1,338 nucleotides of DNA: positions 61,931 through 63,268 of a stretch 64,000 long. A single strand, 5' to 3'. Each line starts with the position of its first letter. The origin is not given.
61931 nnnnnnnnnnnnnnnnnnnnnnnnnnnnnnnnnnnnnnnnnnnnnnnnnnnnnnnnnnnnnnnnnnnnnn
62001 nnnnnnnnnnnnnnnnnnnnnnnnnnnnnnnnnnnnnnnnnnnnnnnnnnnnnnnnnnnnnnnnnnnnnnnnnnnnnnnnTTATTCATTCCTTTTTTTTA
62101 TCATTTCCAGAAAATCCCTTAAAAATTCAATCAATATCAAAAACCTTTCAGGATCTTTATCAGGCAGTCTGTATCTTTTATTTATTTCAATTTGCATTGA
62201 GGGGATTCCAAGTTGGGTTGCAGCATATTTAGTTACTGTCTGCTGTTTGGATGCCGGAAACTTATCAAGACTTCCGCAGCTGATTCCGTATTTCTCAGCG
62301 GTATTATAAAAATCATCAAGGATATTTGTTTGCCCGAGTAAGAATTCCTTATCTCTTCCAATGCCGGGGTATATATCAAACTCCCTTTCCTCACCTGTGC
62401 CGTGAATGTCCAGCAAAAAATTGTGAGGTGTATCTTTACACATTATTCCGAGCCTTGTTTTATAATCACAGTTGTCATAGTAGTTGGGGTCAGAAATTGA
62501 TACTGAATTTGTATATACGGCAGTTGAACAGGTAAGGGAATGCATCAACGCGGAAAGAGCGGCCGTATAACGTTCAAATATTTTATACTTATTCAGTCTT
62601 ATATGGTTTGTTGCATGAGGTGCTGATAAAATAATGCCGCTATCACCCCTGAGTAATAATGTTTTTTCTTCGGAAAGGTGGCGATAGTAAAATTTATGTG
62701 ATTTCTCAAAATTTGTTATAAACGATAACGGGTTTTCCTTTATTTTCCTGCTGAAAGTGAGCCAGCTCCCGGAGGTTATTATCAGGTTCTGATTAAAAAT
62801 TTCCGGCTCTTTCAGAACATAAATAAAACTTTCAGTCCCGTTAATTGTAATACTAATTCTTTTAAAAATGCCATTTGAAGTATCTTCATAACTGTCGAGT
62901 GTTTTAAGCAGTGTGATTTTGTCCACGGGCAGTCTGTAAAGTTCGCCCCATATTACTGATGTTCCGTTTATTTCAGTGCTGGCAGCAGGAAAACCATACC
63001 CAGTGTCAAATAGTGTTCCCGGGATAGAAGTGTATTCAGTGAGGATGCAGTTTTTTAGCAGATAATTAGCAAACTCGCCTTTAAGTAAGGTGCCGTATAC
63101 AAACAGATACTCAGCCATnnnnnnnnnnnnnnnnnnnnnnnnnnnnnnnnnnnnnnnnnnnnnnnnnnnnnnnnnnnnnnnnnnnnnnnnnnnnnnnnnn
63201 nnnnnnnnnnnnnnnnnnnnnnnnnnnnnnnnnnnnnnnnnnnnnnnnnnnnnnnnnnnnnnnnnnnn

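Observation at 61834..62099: Orphan c-di-GMP-I riboswitch: own promoter, no ORF, convergent with and overlapping the end of a hydrolase operon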

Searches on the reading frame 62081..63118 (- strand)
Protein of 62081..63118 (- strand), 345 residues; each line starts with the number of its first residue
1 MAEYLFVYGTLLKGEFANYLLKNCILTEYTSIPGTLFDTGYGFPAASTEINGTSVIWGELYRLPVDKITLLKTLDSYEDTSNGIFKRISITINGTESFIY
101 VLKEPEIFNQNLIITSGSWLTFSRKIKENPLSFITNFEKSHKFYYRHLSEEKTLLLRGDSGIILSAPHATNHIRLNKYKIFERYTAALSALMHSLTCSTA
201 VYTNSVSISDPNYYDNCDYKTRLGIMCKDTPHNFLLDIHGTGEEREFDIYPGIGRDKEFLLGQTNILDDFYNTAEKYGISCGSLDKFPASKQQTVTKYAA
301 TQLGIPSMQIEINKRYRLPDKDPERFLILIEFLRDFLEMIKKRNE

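Call 7: find_related_loci(query=window:62081-63118:-, collection=genome_contigs, flank=6000)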
Query window:62081-63118:- (345 aa) in genome_contigs; peptide patterns used: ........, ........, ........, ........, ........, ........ (x = any residue, [..] = any of these).
96 stretches matched a pattern; 8 encode a relative of the query (tblastn E <= 1e-3); 8 distinct loci.
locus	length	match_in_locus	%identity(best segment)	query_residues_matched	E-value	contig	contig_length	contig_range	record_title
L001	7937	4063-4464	32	1-125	1e-9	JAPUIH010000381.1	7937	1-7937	MAG: SAR324 cluster bacterium isolate KW1-S08_229 KW1-S08_229_cg381, whole genome shotgun sequence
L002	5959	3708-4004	37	1-93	2e-9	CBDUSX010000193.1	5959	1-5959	MAG TPA_asm: uncultured bacterium isolate SRR22302371_metabat2_53 genome assembly, contig: ERZ26661859.13100, whole geno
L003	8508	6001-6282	37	1-88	1e-8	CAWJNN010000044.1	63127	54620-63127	MAG: uncultured Planctomycetales bacterium isolate MFD02832.bin.2.19 genome assembly, contig: contig_34382, whole genome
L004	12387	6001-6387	36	1-120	7e-8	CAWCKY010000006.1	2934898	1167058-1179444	MAG: uncultured Acidobacteriota bacterium isolate MFD03602.bin.2.40 genome assembly, contig: contig_5274, whole genome s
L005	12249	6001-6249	36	1-83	2e-5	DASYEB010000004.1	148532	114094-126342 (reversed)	MAG TPA_asm: Puia sp. isolate SMAG_U4974 k141_737019, whole genome shotgun sequence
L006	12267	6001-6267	34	1-83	3e-5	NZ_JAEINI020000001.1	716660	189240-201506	Alishewanella maricola strain 16-MA 16MA_1, whole genome shotgun sequence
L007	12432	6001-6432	30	1-135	5e-5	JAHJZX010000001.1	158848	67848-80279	MAG: Gammaproteobacteria bacterium isolate Undefined_mixed_planktonic.mb.135 Undefined_mixed_p.mb.135_k141_28213, whole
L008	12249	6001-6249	33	1-83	1e-4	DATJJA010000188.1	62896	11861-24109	MAG TPA_asm: Puia sp. isolate SMAG_U15553 k141_1237470, whole genome shotgun sequence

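Call 8: search_protein_families(library=pfam, proteins=[window:62081-63118:-])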
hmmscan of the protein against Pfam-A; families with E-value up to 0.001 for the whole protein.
window:62081-63118:- (345 aa): 1 family
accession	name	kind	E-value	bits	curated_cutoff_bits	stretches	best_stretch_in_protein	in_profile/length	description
PF06094.17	GGACT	-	4.3e-14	53.5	22.8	1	5-120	1-119/120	Gamma-glutamyl cyclotransferase, AIG2-like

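Call 9: find_encoding_contigs(protein=window:62081-63118:-, flank=10000, max_places=10)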
Protein window:62081-63118:- (345 aa): no gene with exactly this product is on record in the collection.

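Call 10: find_homologous_proteins(query=window:62081-63118:-)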
Query window:62081-63118:- (345 aa): 210 proteins with E <= 0.001 among 2101 candidates; the best 120 are listed.
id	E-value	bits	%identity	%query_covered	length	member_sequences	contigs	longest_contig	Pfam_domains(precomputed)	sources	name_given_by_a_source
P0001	2.5e-216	735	94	100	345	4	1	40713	PF06094.18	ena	-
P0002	5.7e-192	655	83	99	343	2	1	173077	PF06094.18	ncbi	-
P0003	1.1e-187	641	80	100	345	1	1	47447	PF06094.18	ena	-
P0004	1.8e-176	604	78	100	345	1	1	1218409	PF06094.18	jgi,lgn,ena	-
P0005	3.9e-161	554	68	100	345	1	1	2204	PF06094.18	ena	-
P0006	5.4e-161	553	73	100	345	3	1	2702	PF06094.18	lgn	-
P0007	1.0e-152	526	67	99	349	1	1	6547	PF06094.18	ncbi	-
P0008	8.6e-147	507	64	99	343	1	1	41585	PF06094.18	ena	-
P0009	1.1e-146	506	68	100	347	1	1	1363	PF06094.18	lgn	-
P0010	4.8e-145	501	66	100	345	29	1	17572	PF06094.18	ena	-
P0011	1.0e-144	500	67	100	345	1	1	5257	PF06094.18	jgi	jgi:gamma-glutamylcyclotransferase (GGCT)/AIG2-like uncharacterized protein YtfP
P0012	2.1e-141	489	63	99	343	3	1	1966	PF06094.18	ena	-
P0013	1.0e-134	467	62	100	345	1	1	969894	PF06094.18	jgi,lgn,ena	-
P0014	8.1e-133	461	61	99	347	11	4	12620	PF06094.18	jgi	-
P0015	2.6e-127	443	58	100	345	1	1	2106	PF06094.18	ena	-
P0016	6.8e-123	428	59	99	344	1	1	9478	PF06094.18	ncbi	ncbi:MAG: gamma-glutamylcyclotransferase family protein [Thermodesulfobacteriota bacterium]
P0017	2.1e-112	394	54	100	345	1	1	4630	PF06094.18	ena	-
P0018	9.0e-111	388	53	100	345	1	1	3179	PF06094.18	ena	-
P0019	7.0e-110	385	55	100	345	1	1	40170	PF06094.18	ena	-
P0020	5.7e-108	379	53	100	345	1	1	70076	PF06094.18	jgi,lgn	-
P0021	2.0e-104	367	63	76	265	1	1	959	PF06094.18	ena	-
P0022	1.1e-103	365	51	100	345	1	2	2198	PF06094.18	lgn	-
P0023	2.1e-88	315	46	99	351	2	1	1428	PF06094.18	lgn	-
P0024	1.1e-84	303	45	98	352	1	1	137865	PF06094.18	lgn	-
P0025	5.6e-84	300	45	97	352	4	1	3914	PF06094.18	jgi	-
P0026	5.6e-82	294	43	97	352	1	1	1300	PF06094.18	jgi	-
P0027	2.6e-81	292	44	97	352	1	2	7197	PF06094.18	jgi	-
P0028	2.6e-81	291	44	98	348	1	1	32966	PF06094.18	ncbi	-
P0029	3.1e-81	291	42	99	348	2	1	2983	PF06094.18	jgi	-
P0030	7.2e-81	290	44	99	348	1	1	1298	PF06094.18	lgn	-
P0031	8.2e-81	290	45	97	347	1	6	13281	PF06094.18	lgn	-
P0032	1.4e-80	289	43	97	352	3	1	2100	PF06094.18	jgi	jgi:gamma-glutamylcyclotransferase (GGCT)/AIG2-like uncharacterized protein YtfP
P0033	3.4e-80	288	44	98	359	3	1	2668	PF06094.18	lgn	-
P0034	3.9e-80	288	42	99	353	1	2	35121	PF06094.18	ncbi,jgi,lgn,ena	-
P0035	5.0e-80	287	43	97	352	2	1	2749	PF06094.18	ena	-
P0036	8.2e-80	287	43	97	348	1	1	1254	PF06094.18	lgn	-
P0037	1.6e-79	286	42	98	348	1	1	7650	PF06094.18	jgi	jgi:gamma-glutamylcyclotransferase (GGCT)/AIG2-like uncharacterized protein YtfP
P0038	2.9e-79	285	45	99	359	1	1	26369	PF06094.18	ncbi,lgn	-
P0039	3.3e-79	285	43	98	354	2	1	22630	PF06094.18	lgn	-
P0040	3.8e-79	284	45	97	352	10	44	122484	PF06094.18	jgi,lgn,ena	jgi:gamma-glutamylcyclotransferase (GGCT)/AIG2-like uncharacterized protein YtfP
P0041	4.0e-79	284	43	97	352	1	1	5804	PF06094.18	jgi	-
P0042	4.7e-79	284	44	97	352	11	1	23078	PF06094.18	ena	-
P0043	5.1e-79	284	43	97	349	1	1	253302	PF06094.18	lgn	-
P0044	7.1e-79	283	42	97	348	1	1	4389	PF06094.18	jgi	jgi:gamma-glutamylcyclotransferase (GGCT)/AIG2-like uncharacterized protein YtfP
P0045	8.9e-79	283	43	97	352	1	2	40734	PF06094.18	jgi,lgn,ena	-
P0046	1.3e-78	283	44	97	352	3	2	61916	PF06094.18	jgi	-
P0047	3.6e-78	281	42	97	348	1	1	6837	PF06094.18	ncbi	-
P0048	1.1e-77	280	44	98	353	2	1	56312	PF06094.18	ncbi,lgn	ncbi:MAG: gamma-glutamylcyclotransferase family protein [Thermodesulfobacteriota bacterium]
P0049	2.1e-77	279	43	97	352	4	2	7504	PF06094.18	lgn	-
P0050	2.6e-77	278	41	97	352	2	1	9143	PF06094.18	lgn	-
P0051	2.7e-77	278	43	97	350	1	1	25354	PF06094.18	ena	-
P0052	3.0e-77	278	40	99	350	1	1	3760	PF06094.18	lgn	-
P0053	3.1e-77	278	43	97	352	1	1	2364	PF06094.18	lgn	-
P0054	3.2e-77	278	41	98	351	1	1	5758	PF06094.18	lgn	-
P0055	8.4e-77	277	44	97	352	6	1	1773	PF06094.18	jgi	-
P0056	8.7e-77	277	41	99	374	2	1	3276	PF06094.18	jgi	-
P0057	1.0e-76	276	45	97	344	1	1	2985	PF06094.18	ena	-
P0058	4.3e-76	274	42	97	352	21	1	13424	PF06094.18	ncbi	-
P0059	6.2e-76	274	41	97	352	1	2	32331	PF06094.18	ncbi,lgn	-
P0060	8.1e-76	273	43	97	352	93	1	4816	PF06094.18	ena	-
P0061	8.3e-76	273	41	99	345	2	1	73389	PF06094.18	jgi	-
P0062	9.4e-76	273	42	98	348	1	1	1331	PF06094.18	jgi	jgi:gamma-glutamylcyclotransferase (GGCT)/AIG2-like uncharacterized protein YtfP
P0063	1.2e-75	273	41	98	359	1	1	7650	PF06094.18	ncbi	-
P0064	4.7e-75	271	42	98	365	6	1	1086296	PF06094.18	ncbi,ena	-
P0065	6.0e-75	271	41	95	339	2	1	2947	PF06094.18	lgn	-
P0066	6.8e-75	270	42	97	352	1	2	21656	PF06094.18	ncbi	-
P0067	7.1e-75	270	41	97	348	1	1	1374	PF06094.18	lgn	-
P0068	1.3e-74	269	43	97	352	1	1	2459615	PF06094.18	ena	-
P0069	2.7e-74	268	41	98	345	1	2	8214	PF06094.18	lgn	-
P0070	2.8e-74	268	43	98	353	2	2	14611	PF06094.18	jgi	jgi:gamma-glutamylcyclotransferase (GGCT)/AIG2-like uncharacterized protein YtfP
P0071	3.5e-74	268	41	97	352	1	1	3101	PF06094.18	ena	-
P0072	5.5e-74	267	41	98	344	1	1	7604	PF06094.18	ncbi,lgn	-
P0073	7.1e-74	267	42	97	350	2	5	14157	PF06094.18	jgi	jgi:gamma-glutamylcyclotransferase (GGCT)/AIG2-like uncharacterized protein YtfP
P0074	7.6e-74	267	43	97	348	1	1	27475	PF06094.18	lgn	-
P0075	8.5e-74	267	42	98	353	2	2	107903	PF06094.18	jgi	jgi:gamma-glutamylcyclotransferase (GGCT)/AIG2-like uncharacterized protein YtfP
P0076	1.6e-73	266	42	97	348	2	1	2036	PF06094.18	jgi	-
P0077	2.2e-73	265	42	97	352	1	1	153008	PF06094.18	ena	-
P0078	2.4e-73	265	41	97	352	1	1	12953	PF06094.18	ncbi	ncbi:MAG: gamma-glutamylcyclotransferase family protein [Thermodesulfobacteriota bacterium]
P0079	2.6e-73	265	42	98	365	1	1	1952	PF06094.18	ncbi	-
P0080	3.3e-73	265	41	98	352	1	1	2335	PF06094.18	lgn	-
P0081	1.0e-72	263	40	97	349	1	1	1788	PF06094.18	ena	-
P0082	1.5e-72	263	42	97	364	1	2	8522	PF06094.18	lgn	-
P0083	2.0e-72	262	41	98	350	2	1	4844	PF06094.18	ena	-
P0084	2.0e-72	262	41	97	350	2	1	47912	PF06094.18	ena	-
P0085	2.1e-72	262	39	99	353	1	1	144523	PF06094.18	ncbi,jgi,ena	-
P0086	3.9e-72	261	41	97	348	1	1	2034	PF06094.18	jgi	-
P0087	4.2e-72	261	40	97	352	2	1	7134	PF06094.18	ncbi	-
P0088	4.8e-72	261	41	98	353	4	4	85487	PF06094.18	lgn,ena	-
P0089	1.2e-71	260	42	98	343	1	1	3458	PF06094.18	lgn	-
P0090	1.4e-71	260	40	99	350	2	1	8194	PF06094.18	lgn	-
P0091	2.4e-71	259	40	97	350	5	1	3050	PF06094.18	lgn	-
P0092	3.0e-71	258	40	97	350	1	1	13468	PF06094.18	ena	-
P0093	3.8e-71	258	39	99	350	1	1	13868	PF06094.18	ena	-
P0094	6.9e-71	257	40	98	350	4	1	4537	PF06094.18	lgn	-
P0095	1.0e-70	257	40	97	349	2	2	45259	PF06094.18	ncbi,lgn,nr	ncbi:MAG TPA: gamma-glutamylcyclotransferase family protein [Thermodesulfobacteriota bacterium]|nr:g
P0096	1.1e-70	257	42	97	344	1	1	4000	PF06094.18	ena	-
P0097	1.5e-70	256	39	97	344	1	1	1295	PF06094.18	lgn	-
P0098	1.6e-70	256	41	97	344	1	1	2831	PF06094.18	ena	-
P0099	2.6e-70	255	43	96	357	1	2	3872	PF06094.18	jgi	jgi:gamma-glutamylcyclotransferase (GGCT)/AIG2-like uncharacterized protein YtfP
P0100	2.8e-70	255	39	97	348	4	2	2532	PF06094.18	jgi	jgi:gamma-glutamylcyclotransferase (GGCT)/AIG2-like uncharacterized protein YtfP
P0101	3.0e-70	255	38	99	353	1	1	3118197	PF06094.18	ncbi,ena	-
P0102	3.3e-70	255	40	98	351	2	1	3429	PF06094.18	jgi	-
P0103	3.4e-70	255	40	98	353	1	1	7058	PF06094.18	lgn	-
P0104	1.9e-69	252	41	98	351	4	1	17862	PF06094.18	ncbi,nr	ncbi:gamma-glutamylcyclotransferase [Desulfobacterota bacterium AH_259_B03_O07]|nr:gamma-glutamylcyc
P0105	2.0e-69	252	38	97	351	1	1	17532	PF06094.18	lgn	-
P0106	2.1e-69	252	42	90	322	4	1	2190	PF06094.18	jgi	jgi:gamma-glutamylcyclotransferase (GGCT)/AIG2-like uncharacterized protein YtfP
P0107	2.5e-69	252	41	97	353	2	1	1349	PF06094.18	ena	-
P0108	5.1e-69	251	41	98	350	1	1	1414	PF06094.18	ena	-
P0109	5.4e-69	251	38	97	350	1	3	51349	PF06094.18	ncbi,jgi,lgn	-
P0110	1.9e-68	249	41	98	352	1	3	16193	PF06094.18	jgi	jgi:gamma-glutamylcyclotransferase (GGCT)/AIG2-like uncharacterized protein YtfP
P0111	3.8e-68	248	41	97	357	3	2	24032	PF06094.18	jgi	jgi:gamma-glutamylcyclotransferase (GGCT)/AIG2-like uncharacterized protein YtfP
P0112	6.2e-68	248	37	99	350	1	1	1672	PF06094.18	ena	-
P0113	6.9e-68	247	40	97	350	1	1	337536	PF06094.18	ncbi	ncbi:MAG: gamma-glutamylcyclotransferase family protein [Deltaproteobacteria bacterium]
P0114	1.8e-67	246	40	97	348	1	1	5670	PF06094.18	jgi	jgi:gamma-glutamylcyclotransferase (GGCT)/AIG2-like uncharacterized protein YtfP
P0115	4.1e-67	245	38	98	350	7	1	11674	PF06094.18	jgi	jgi:gamma-glutamylcyclotransferase (GGCT)/AIG2-like uncharacterized protein YtfP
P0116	9.8e-67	244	40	97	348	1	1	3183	PF06094.18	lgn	-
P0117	1.1e-66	243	40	98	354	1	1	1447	PF06094.18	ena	-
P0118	1.4e-66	243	38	98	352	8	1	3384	PF06094.18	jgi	jgi:gamma-glutamylcyclotransferase (GGCT)/AIG2-like uncharacterized protein YtfP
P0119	6.8e-66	241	41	97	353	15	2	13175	PF06094.18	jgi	-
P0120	9.9e-66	240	40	99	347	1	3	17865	PF06094.18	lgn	-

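Call 11: find_encoding_contigs(protein=P0001, flank=6000, max_places=2)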
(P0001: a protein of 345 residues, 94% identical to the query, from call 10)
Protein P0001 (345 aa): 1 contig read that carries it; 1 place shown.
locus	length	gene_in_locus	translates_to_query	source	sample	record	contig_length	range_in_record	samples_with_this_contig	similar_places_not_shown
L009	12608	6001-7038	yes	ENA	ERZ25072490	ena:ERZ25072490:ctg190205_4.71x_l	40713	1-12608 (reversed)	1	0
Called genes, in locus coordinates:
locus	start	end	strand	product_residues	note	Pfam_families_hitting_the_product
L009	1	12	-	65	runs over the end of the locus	-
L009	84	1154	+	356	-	PF03462:PCRF, PF00472:RF-1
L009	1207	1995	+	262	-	PF01578:Cytochrom_C_asm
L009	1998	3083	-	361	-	PF13458:Peripla_BP_6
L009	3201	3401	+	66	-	-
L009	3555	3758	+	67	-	PF07311:Dodecin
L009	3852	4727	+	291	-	PF01678:DAP_epimerase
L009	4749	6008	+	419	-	PF07969:Amidohydro_3 (faint), PF01979:Amidohydro_1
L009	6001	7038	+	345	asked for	PF06094:GGACT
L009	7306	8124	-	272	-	PF02621:VitK2_biosynth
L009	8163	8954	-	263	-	PF02621:VitK2_biosynth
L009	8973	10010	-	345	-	PF01966:HD, PF13286:HD_assoc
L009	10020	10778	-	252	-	PF00977:His_biosynth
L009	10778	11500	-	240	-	PF00977:His_biosynth, PF01207:Dus (faint)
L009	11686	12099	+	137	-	PF01878:EVE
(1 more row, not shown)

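Call 12: find_encoding_contigs(protein=P0002, flank=6000, max_places=2)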
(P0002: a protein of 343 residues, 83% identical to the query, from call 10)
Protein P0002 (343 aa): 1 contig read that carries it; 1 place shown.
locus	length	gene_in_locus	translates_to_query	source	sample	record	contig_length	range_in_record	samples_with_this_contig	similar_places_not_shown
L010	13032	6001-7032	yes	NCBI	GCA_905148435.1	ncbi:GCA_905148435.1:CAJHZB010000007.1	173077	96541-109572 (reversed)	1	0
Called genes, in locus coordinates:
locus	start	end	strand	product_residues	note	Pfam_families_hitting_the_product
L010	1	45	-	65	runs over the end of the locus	-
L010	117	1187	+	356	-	PF03462:PCRF, PF00472:RF-1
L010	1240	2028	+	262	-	PF01578:Cytochrom_C_asm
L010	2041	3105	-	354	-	PF13458:Peripla_BP_6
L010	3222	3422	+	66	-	-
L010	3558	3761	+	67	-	PF07311:Dodecin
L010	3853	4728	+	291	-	PF01678:DAP_epimerase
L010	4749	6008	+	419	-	PF07969:Amidohydro_3 (faint), PF01979:Amidohydro_1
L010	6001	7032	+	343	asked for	PF06094:GGACT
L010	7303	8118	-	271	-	PF02621:VitK2_biosynth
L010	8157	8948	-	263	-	PF02621:VitK2_biosynth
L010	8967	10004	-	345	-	PF01966:HD, PF13286:HD_assoc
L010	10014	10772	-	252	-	PF00977:His_biosynth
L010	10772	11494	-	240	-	PF00977:His_biosynth, PF01207:Dus (weak)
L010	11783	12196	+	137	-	PF01878:EVE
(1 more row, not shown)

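Call 13: find_encoding_contigs(protein=P0003, flank=6000, max_places=2)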
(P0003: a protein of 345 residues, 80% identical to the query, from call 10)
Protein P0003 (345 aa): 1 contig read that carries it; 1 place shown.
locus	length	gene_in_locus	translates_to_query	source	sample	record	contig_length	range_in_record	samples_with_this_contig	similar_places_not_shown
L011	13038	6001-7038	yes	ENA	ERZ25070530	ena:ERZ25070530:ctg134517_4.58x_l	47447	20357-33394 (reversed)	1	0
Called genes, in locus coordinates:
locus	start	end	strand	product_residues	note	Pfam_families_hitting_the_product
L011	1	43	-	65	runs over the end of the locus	-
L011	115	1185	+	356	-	PF03462:PCRF, PF00472:RF-1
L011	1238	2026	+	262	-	PF01578:Cytochrom_C_asm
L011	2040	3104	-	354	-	PF13458:Peripla_BP_6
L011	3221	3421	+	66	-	-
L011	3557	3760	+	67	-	PF07311:Dodecin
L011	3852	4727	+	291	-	PF01678:DAP_epimerase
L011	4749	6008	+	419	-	PF07969:Amidohydro_3 (faint), PF01979:Amidohydro_1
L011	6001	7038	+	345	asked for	PF06094:GGACT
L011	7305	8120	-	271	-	PF02621:VitK2_biosynth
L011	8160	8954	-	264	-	PF02621:VitK2_biosynth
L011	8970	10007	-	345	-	PF01966:HD, PF13286:HD_assoc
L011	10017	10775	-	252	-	PF00977:His_biosynth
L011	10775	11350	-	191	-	PF00977:His_biosynth, PF01207:Dus (faint)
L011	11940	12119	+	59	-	PF01878:EVE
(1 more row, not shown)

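Call 14: find_encoding_contigs(protein=P0004, flank=6000, max_places=2)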
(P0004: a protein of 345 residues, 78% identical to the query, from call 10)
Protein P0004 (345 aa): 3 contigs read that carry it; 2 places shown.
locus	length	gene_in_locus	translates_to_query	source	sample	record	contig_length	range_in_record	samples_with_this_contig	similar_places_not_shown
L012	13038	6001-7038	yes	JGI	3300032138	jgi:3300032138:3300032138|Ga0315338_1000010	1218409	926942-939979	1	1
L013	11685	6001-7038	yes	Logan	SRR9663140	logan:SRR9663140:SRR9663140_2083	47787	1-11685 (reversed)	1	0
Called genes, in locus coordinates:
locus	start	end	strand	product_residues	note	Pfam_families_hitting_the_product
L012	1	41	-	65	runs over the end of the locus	-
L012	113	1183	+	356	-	PF03462:PCRF, PF00472:RF-1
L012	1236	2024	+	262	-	PF01578:Cytochrom_C_asm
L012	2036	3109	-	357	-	PF13458:Peripla_BP_6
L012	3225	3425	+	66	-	-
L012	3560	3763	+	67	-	PF07311:Dodecin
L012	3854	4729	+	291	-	PF01678:DAP_epimerase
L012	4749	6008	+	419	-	PF07969:Amidohydro_3 (faint), PF01979:Amidohydro_1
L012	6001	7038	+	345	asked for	PF06094:GGACT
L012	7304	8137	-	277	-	PF02621:VitK2_biosynth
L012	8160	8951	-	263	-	PF02621:VitK2_biosynth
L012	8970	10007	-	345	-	PF01966:HD, PF13286:HD_assoc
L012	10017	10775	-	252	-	PF00977:His_biosynth, PF02581:TMP-TENI (faint)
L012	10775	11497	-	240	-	PF00977:His_biosynth, PF01207:Dus (faint)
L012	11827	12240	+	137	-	PF01878:EVE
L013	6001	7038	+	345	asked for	PF06094:GGACT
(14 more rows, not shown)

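Call 15: find_encoding_contigs(protein=P0008, flank=6000, max_places=2)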
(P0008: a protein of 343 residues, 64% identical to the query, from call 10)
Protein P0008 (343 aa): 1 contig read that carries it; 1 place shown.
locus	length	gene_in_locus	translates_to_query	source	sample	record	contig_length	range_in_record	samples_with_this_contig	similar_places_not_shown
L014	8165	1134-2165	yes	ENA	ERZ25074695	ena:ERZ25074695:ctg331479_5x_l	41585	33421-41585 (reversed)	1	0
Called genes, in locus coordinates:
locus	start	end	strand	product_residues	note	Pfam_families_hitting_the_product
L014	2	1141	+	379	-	?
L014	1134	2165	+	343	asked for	PF06094:GGACT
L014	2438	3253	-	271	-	PF02621:VitK2_biosynth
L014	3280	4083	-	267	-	PF02621:VitK2_biosynth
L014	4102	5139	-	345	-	PF01966:HD, PF13286:HD_assoc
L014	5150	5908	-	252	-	PF00977:His_biosynth, PF01207:Dus (faint), PF02581:TMP-TENI (faint)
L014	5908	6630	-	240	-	PF00977:His_biosynth, PF01207:Dus (faint)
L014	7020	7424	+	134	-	PF01878:EVE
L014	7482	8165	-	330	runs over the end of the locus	PF01476:LysM, PF16538:FlgT_C (faint)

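Call 16: find_encoding_contigs(protein=P0013, flank=6000, max_places=2)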
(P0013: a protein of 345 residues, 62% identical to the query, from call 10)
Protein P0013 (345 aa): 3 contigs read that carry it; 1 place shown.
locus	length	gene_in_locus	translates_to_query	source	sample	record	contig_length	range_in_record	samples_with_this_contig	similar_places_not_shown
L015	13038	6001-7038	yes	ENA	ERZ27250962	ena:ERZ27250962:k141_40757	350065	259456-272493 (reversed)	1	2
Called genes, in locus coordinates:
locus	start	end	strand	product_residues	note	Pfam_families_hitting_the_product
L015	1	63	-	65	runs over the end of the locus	-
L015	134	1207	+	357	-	PF03462:PCRF, PF00472:RF-1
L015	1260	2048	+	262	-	PF01578:Cytochrom_C_asm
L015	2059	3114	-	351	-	PF13458:Peripla_BP_6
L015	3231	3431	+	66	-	-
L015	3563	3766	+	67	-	PF07311:Dodecin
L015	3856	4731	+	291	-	PF01678:DAP_epimerase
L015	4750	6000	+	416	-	PF07969:Amidohydro_3 (faint), PF01979:Amidohydro_1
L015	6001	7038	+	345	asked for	PF06094:GGACT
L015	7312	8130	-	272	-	PF02621:VitK2_biosynth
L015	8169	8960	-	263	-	PF02621:VitK2_biosynth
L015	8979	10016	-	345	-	PF01966:HD, PF13286:HD_assoc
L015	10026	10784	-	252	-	PF00977:His_biosynth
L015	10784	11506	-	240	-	PF00977:His_biosynth, PF01207:Dus (faint)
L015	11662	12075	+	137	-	PF01878:EVE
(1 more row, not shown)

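Call 17: find_encoding_contigs(protein=P0019, flank=6000, max_places=2)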
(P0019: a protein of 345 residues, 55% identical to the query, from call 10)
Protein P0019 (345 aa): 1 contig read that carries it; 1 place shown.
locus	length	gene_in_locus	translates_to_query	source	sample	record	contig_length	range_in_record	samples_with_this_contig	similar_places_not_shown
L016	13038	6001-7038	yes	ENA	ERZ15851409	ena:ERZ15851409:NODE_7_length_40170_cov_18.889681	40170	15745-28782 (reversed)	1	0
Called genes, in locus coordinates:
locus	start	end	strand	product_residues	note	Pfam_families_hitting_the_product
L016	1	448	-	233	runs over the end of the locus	PF01812:5-FTHF_cyc-lig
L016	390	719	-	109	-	PF05164:ZapA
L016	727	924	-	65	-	-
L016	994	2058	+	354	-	PF03462:PCRF, PF00472:RF-1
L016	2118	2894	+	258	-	PF01578:Cytochrom_C_asm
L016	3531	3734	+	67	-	PF07311:Dodecin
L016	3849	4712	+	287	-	PF01678:DAP_epimerase, PF26317:CntK_N (faint), PF01678:DAP_epimerase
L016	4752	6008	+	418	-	PF01979:Amidohydro_1, PF07969:Amidohydro_3 (weak)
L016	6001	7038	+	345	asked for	PF06094:GGACT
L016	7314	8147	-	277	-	PF02621:VitK2_biosynth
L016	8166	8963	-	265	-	PF02621:VitK2_biosynth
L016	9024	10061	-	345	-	PF01966:HD, PF13286:HD_assoc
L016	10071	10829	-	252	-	PF00977:His_biosynth, PF02581:TMP-TENI (faint), PF01180:DHO_dh (faint)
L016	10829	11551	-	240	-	PF00977:His_biosynth, PF01207:Dus (faint)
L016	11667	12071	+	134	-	PF01878:EVE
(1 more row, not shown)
